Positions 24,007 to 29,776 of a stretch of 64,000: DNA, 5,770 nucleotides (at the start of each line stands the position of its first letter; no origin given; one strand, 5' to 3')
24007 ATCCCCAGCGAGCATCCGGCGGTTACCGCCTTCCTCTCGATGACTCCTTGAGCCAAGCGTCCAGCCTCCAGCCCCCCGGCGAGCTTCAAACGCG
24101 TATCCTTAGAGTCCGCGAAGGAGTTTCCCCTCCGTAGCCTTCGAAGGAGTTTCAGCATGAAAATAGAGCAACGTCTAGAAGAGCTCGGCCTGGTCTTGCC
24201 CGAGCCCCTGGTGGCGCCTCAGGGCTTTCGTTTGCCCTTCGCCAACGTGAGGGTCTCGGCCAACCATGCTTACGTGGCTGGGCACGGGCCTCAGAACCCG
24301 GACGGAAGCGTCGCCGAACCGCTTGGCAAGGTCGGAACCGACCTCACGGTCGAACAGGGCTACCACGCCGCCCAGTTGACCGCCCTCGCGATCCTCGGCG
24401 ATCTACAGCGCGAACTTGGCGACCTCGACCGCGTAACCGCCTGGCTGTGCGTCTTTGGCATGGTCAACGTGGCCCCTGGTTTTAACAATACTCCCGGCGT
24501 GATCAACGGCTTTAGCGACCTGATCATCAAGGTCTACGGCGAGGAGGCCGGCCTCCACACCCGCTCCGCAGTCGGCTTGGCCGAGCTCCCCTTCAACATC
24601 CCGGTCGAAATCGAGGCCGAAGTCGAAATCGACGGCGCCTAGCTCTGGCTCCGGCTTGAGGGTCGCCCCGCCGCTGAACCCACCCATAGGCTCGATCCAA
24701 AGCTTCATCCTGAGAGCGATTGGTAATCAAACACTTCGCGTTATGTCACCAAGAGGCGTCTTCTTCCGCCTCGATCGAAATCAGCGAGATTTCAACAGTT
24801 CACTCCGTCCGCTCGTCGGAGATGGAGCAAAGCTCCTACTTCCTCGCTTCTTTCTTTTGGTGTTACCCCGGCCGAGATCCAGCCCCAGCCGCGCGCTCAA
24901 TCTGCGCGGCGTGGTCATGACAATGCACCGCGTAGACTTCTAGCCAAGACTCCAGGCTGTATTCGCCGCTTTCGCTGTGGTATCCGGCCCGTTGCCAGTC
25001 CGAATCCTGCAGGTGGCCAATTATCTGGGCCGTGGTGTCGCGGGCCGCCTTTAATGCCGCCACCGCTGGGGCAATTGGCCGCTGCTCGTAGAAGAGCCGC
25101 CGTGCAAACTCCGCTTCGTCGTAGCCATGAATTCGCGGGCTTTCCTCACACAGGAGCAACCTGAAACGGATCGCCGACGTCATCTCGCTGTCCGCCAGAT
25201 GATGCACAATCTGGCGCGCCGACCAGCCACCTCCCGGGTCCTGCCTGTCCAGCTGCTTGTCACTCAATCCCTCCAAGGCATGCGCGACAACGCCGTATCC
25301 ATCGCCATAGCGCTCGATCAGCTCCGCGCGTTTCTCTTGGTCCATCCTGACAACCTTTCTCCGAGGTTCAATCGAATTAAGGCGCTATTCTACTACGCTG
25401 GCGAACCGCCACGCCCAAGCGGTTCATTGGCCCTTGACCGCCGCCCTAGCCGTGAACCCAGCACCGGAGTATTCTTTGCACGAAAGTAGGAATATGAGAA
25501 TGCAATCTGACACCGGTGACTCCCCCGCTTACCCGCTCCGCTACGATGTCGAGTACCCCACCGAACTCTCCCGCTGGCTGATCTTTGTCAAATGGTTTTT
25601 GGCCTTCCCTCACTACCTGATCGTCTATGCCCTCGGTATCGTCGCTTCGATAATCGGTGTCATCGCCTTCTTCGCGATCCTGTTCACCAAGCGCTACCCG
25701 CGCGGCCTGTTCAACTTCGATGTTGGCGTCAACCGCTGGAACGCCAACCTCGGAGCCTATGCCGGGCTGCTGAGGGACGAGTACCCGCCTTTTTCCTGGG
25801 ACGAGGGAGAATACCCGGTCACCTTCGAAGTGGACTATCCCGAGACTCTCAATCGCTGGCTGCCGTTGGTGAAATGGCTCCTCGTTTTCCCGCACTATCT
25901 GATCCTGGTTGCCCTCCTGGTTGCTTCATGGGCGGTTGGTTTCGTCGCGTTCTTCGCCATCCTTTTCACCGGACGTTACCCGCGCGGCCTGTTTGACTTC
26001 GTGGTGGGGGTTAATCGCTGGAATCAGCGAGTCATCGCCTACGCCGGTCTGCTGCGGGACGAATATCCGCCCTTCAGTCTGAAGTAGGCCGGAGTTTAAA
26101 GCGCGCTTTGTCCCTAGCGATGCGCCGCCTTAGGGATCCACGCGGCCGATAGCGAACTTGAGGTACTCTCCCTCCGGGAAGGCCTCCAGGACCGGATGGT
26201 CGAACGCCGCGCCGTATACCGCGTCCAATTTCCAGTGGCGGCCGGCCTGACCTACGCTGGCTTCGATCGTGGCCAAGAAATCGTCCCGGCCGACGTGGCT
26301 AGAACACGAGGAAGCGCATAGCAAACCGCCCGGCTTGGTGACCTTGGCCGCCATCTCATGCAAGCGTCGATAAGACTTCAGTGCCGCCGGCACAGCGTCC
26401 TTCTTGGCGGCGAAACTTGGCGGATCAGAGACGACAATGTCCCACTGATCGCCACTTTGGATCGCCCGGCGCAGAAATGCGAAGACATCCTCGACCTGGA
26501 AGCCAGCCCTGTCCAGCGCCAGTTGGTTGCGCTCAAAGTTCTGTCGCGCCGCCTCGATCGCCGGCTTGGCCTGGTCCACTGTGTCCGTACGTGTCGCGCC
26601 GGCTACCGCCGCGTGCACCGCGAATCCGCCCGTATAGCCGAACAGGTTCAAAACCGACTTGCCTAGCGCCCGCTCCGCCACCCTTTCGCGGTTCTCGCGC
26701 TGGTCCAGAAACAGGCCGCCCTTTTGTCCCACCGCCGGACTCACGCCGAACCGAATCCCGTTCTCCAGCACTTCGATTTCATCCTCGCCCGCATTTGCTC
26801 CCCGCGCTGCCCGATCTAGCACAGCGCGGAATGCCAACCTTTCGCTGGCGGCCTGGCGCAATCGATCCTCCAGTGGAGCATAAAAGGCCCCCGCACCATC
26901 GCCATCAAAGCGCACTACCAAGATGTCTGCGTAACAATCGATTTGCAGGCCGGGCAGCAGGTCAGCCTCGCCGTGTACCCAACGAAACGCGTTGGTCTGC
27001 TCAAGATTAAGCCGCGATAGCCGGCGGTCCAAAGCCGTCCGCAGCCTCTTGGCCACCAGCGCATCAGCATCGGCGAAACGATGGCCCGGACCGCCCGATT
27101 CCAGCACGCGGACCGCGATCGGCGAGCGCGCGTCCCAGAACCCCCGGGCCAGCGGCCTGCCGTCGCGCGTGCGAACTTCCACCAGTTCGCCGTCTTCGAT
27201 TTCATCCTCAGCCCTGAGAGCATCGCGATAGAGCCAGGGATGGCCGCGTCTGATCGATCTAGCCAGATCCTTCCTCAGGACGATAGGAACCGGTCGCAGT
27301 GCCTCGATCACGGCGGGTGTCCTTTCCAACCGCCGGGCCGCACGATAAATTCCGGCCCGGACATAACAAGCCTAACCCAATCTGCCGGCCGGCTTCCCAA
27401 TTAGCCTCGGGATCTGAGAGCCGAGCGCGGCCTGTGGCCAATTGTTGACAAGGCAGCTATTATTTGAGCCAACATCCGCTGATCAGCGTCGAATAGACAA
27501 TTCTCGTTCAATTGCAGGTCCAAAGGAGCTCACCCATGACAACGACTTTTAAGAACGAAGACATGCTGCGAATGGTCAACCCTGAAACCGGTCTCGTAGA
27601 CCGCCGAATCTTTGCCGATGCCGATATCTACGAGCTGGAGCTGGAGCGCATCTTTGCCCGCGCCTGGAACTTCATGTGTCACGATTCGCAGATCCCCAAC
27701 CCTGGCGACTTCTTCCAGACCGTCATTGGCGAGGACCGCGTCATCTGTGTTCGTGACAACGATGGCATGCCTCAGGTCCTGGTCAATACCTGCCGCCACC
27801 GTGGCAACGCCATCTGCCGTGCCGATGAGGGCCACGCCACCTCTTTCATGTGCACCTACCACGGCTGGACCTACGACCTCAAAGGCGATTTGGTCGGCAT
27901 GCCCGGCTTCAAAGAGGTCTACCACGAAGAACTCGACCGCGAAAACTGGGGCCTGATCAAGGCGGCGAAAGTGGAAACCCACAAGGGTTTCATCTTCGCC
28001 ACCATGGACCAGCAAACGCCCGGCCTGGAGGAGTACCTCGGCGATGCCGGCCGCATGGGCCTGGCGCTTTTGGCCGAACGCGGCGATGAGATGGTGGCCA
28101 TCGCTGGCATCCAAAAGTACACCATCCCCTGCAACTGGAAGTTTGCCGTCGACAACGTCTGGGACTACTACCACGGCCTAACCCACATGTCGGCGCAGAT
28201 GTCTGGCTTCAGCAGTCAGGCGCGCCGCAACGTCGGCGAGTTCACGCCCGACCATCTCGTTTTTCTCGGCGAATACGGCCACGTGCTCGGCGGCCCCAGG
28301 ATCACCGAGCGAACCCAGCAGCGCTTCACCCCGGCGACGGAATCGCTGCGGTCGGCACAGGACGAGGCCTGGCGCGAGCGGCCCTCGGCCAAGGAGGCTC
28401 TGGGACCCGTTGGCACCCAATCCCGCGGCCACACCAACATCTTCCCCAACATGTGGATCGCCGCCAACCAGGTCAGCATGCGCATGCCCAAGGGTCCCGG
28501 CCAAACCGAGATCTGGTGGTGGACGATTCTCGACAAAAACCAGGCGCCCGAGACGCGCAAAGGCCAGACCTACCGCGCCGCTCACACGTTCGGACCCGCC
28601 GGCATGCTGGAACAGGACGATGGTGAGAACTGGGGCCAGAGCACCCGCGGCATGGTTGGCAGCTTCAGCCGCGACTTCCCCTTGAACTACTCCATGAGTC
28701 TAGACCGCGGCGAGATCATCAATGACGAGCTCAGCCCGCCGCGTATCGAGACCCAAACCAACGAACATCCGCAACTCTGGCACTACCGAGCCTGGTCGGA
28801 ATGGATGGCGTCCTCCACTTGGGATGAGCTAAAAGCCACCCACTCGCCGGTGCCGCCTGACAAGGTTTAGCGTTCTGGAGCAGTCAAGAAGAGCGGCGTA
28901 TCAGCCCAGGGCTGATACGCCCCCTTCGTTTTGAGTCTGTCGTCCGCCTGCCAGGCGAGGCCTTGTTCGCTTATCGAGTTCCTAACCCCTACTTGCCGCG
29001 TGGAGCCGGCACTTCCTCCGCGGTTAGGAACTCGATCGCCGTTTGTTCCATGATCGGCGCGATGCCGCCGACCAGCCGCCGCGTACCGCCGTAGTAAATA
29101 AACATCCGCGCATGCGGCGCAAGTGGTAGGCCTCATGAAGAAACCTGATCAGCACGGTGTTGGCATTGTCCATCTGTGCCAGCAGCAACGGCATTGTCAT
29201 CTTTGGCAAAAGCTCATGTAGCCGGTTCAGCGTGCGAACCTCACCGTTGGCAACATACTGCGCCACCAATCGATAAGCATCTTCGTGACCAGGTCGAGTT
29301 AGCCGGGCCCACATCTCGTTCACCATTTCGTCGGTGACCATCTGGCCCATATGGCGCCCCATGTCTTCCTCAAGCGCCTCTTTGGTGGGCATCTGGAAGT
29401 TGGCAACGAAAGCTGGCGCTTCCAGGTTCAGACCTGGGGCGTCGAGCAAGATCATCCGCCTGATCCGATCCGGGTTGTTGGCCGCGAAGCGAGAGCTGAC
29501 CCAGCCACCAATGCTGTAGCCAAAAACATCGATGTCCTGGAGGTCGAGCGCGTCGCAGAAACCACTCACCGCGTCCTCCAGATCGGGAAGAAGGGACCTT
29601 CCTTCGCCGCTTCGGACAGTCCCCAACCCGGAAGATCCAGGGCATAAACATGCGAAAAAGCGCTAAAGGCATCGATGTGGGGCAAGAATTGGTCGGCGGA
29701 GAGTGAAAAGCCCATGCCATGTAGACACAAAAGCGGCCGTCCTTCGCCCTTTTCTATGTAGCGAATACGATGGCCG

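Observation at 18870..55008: Seven stand-alone paralogous Rieske oxygenase alpha-subunit genes, all on one strand, with no partner subunits or electron-transfer genes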

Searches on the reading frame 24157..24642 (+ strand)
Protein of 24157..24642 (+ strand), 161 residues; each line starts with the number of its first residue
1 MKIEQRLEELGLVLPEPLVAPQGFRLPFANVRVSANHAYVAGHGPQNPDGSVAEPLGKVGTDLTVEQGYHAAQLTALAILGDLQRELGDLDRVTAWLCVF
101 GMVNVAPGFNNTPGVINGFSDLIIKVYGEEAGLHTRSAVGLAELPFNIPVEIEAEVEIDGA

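Call 7: search_protein_families(library=pfam, proteins=[window:24157-24642:+], max_evalue=0.01)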
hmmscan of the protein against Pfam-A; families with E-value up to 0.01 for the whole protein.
window:24157-24642:+ (161 aa): 2 families
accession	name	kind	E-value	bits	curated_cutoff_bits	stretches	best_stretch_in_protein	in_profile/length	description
PF14588.11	YjgF_endoribonc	-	4.2e-11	43.3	35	1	56-146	47-136/148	YjgF/chorismate_mutase-like, putative endoribonuclease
PF01042.26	Ribonuc_L-PSP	-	0.00023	21.6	27.3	1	33-156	16-119/121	Endoribonuclease L-PSP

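Call 62: find_encoding_contigs(protein=window:24157-24642:+, flank=10000, max_places=3)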
Protein window:24157-24642:+ (161 aa): no gene with exactly this product is on record in the collection.

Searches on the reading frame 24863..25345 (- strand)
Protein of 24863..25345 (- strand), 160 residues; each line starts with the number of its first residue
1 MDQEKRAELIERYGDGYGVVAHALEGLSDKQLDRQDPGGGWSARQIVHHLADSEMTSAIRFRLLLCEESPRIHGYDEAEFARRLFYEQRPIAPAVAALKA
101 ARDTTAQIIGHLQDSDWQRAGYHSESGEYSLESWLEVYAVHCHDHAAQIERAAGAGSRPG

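Call 7: search_protein_families(library=pfam, proteins=[window:24863-25345:-], max_evalue=0.01)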
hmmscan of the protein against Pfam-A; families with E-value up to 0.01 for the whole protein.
window:24863-25345:- (160 aa): 4 families
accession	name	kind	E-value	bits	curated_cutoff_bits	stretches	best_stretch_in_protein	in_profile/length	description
PF12867.12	DinB_2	-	1.6e-18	67.9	24.8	1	20-149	9-128/128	DinB superfamily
PF04978.18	MST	-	7.9e-06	26.8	27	1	19-148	12-139/149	Mycothiol-S-transferase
PF11716.13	MDMPI_N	-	0.0011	20.1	24.2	1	21-142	9-132/140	Mycothiol maleylpyruvate isomerase N-terminal domain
PF05163.17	DinB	-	0.0014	19.1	23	1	19-95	18-92/165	DinB family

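Call 63: find_encoding_contigs(protein=window:24863-25345:-, flank=10000, max_places=3)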
Protein window:24863-25345:- (160 aa): 9 contigs read that carry it; 3 places shown.
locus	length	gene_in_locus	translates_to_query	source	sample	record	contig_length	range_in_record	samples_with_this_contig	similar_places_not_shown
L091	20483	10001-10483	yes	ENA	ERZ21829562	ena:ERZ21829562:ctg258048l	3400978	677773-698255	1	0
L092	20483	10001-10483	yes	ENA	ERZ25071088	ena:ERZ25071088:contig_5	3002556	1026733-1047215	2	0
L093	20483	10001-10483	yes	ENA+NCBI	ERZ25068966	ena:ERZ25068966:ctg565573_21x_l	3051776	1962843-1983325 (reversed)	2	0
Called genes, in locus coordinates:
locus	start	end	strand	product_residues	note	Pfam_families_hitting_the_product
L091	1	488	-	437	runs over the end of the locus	PF00355:Rieske, PF00848:Ring_hydroxyl_A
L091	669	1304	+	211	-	-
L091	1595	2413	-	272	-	PF00581:Rhodanese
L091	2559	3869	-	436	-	PF00355:Rieske, PF00848:Ring_hydroxyl_A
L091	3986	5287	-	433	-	PF07690:MFS_1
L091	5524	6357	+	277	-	PF00561:Abhydrolase_1, PF12146:Hydrolase_4 (weak), PF12697:Abhydrolase_6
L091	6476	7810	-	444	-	PF00355:Rieske, PF00848:Ring_hydroxyl_A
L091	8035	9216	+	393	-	PF17785:PUA_3, PF10672:Methyltrans_SAM, PF03602:Cons_hypoth95 (weak), PF13847:Methyltransf_31 (weak)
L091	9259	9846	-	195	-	PF14333:DUF4389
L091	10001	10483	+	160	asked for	PF04978:MST (weak), PF12867:DinB_2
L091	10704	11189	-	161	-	PF14588:YjgF_endoribonc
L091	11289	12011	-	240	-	-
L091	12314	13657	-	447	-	PF00355:Rieske, PF00848:Ring_hydroxyl_A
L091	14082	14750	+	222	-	PF00583:Acetyltransf_1, PF13508:Acetyltransf_7 (weak)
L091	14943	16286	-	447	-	PF00355:Rieske, PF00848:Ring_hydroxyl_A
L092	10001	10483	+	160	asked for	PF04978:MST (weak), PF12867:DinB_2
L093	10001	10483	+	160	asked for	PF04978:MST (weak), PF12867:DinB_2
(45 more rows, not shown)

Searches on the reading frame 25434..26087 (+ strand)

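Call 7: search_protein_families(library=pfam, proteins=[window:25434-26087:+], max_evalue=0.01)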
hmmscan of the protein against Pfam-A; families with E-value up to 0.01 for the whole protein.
window:25434-26087:+ (217 aa): 1 family
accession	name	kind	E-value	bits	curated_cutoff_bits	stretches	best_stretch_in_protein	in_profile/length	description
PF14333.11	DUF4389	-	1.3e-25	89.6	25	2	146-214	6-74/76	Domain of unknown function (DUF4389)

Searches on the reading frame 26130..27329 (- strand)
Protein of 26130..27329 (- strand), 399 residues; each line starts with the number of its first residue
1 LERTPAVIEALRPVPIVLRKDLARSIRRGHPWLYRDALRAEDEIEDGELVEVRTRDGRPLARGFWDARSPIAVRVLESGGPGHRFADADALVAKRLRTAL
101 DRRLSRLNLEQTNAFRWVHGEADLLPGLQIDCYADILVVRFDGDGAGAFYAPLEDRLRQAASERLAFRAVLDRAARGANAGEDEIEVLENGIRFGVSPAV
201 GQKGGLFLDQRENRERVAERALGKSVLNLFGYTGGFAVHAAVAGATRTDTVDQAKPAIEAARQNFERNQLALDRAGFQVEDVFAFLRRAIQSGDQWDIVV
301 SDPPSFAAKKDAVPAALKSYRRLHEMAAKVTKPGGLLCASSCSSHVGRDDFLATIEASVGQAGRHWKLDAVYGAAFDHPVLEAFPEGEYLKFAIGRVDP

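Call 7: search_protein_families(library=pfam, proteins=[window:26130-27329:-], max_evalue=0.01)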
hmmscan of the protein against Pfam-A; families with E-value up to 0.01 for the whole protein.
window:26130-27329:- (399 aa): 7 families
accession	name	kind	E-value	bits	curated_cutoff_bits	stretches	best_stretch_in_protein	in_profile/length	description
PF10672.15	Methyltrans_SAM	-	1e-25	91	27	1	183-352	84-249/286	S-adenosylmethionine-dependent methyltransferase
PF17785.7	PUA_3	-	6.6e-19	67.9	22.6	1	16-76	1-62/64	PUA-like domain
PF13847.12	Methyltransf_31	-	2.6e-07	30.9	27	1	250-347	33-114/145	Methyltransferase domain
PF03602.21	Cons_hypoth95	-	1.3e-06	28.6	24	1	223-325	42-144/182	Conserved hypothetical protein 95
PF01472.26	PUA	-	0.00028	21.2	24.8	1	16-64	3-51/74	PUA domain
PF05175.20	MTS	-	0.00044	20.4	23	1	236-337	45-136/170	Methyltransferase small domain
PF13649.12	Methyltransf_25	-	0.0053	17.9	27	0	233-323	8-92/97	Methyltransferase domain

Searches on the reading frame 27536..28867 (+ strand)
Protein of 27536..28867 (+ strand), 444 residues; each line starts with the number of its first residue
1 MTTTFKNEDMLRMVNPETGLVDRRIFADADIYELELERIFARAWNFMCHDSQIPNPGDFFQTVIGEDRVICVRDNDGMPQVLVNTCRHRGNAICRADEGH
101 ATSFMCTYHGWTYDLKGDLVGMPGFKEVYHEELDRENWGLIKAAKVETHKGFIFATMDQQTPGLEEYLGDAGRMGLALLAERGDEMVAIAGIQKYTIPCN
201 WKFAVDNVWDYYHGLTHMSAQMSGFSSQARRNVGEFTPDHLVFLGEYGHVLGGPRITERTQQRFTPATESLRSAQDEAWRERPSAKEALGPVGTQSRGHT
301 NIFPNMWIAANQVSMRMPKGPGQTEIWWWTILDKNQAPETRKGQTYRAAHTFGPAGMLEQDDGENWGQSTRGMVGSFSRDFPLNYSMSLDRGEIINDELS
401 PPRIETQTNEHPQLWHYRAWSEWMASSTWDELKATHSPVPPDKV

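Call 5: search_protein_families(library=pfam, proteins=[window:27536-28867:+])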
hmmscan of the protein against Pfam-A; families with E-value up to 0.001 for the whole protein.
window:27536-28867:+ (444 aa): 2 families
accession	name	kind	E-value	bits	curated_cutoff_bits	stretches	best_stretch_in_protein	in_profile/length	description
PF00848.25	Ring_hydroxyl_A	-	3.7e-16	60.1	24.9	1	194-376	11-180/208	Ring hydroxylating alpha subunit (catalytic domain)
PF00355.32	Rieske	-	3.1e-15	56.3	20.3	1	44-127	2-83/88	Rieske [2Fe-2S] domain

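Call 6: search_protein_families(library=ncbifam, proteins=[window:27536-28867:+])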
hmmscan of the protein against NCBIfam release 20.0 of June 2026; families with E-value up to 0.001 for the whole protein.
window:27536-28867:+ (444 aa): 6 families
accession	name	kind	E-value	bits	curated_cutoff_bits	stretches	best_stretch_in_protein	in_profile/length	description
NF042946.1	3PPDioc_HcaE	equivalog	5.7e-87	292.6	830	1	9-435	4-440/450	3-phenylpropionate/cinnamic acid dioxygenase subunit alpha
NF041684.1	ant_diox_AndAc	equivalog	6.1e-44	150.2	750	1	9-374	11-377/418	anthranilate 1,2-dioxygenase large subunit AndAc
TIGR03229.1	benzo_1_2_benA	equivalog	2.8e-43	148.4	780.95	1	16-375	9-375/433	benzoate 1,2-dioxygenase large subunit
TIGR03228.1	anthran_1_2_A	equivalog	4.4e-39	134.4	671.9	1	21-218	16-213/438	anthranilate 1,2-dioxygenase large subunit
NF058607.1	GlBtMonoOxGbcA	equivalog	3.8e-34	117.8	670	1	10-214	23-218/420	glycine betaine monooxygenase oxygenase subunit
NF052579.1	BetMthstMoxSdmAMthl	equivalog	0.00057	19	600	0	57-121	30-93/351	4beta-methylsterol monooxygenase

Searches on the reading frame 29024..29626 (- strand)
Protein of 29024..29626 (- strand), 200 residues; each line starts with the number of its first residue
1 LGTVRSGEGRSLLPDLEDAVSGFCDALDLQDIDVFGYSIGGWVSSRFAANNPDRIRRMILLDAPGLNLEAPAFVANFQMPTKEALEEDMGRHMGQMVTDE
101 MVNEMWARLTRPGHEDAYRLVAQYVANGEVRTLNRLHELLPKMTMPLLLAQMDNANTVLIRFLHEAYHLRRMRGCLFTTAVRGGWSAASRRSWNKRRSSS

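Call 8: search_protein_families(library=pfam, proteins=[window:29024-29626:-], max_evalue=0.01)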
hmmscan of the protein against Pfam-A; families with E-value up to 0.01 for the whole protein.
window:29024-29626:- (200 aa): 4 families
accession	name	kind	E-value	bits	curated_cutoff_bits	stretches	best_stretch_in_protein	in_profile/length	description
PF00561.26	Abhydrolase_1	-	1.2e-08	35.4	25.8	1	16-85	55-128/245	alpha/beta hydrolase fold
PF12697.13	Abhydrolase_6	-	3.1e-06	28.5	26.3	1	14-165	49-184/217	Alpha/beta hydrolase family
PF03096.20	Ndr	-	2.5e-05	23.6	23.3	1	13-62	82-131/283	Ndr family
PF12146.15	Hydrolase_4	-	0.00087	19.1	27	1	15-72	61-117/239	Serine aminopeptidase, S33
